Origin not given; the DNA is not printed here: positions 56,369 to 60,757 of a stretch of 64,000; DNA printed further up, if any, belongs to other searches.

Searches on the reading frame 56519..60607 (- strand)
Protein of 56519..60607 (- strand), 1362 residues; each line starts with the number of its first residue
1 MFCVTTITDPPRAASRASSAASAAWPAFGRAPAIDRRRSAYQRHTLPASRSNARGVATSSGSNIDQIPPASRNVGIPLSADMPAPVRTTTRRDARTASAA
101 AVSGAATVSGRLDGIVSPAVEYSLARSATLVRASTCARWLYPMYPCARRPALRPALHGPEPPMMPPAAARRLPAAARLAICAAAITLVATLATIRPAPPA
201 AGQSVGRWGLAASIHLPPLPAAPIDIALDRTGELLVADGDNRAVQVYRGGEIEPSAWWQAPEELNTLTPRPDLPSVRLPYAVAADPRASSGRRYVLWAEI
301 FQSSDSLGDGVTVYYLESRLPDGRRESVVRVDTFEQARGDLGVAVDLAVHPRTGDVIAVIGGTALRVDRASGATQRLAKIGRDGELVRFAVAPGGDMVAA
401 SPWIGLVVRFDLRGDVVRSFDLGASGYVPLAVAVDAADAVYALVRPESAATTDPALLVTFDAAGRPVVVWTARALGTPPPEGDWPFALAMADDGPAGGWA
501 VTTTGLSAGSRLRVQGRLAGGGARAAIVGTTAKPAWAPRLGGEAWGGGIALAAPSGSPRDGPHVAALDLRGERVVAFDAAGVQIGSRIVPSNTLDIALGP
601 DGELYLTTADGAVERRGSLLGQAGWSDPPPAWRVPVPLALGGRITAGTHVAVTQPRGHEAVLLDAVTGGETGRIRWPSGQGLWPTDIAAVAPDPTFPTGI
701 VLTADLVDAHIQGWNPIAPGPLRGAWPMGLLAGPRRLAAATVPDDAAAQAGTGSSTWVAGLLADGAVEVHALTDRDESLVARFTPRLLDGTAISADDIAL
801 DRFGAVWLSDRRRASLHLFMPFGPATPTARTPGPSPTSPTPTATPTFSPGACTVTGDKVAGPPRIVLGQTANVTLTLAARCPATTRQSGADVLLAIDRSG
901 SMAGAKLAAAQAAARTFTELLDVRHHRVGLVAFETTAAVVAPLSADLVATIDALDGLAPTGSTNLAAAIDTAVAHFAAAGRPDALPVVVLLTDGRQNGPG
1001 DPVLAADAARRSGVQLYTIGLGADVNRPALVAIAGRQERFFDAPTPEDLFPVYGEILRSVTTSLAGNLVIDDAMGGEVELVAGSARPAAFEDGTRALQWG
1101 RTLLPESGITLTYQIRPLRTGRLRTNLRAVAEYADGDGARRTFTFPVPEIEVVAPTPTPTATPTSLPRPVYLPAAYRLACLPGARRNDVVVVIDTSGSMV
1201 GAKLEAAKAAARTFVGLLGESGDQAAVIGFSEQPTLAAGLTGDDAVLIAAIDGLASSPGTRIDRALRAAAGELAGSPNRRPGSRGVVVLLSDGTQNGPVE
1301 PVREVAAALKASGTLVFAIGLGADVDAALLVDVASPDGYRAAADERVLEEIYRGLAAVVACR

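Call 8: search_protein_families(library=pfam, proteins=[window:56519-60607:-], max_evalue=0.001)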
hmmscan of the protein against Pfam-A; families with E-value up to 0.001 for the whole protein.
window:56519-60607:- (1362 aa): 6 families
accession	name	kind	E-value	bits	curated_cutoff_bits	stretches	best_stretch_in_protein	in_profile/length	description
PF00092.34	VWA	-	1.9e-47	162.1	23.8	2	891-1047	1-166/174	von Willebrand factor type A domain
PF13519.12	VWA_2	-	7.5e-35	120.2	27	2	1189-1293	1-106/107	von Willebrand factor type A domain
PF05762.20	VWA_CoxE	-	2.5e-10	40.6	26.4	2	886-1018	52-184/222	VWA domain containing CoxE-like protein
PF13768.12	VWA_3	-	2.9e-10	40.8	27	1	891-1035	2-147/155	von Willebrand factor type A domain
PF11775.14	CobT_C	-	7.5e-07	29.5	21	0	1189-1233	15-59/220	Cobalamin biosynthesis protein CobT VWA domain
PF01882.25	DUF58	-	5.7e-05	22.8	23.4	0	890-972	36-127/216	Protein of unknown function DUF58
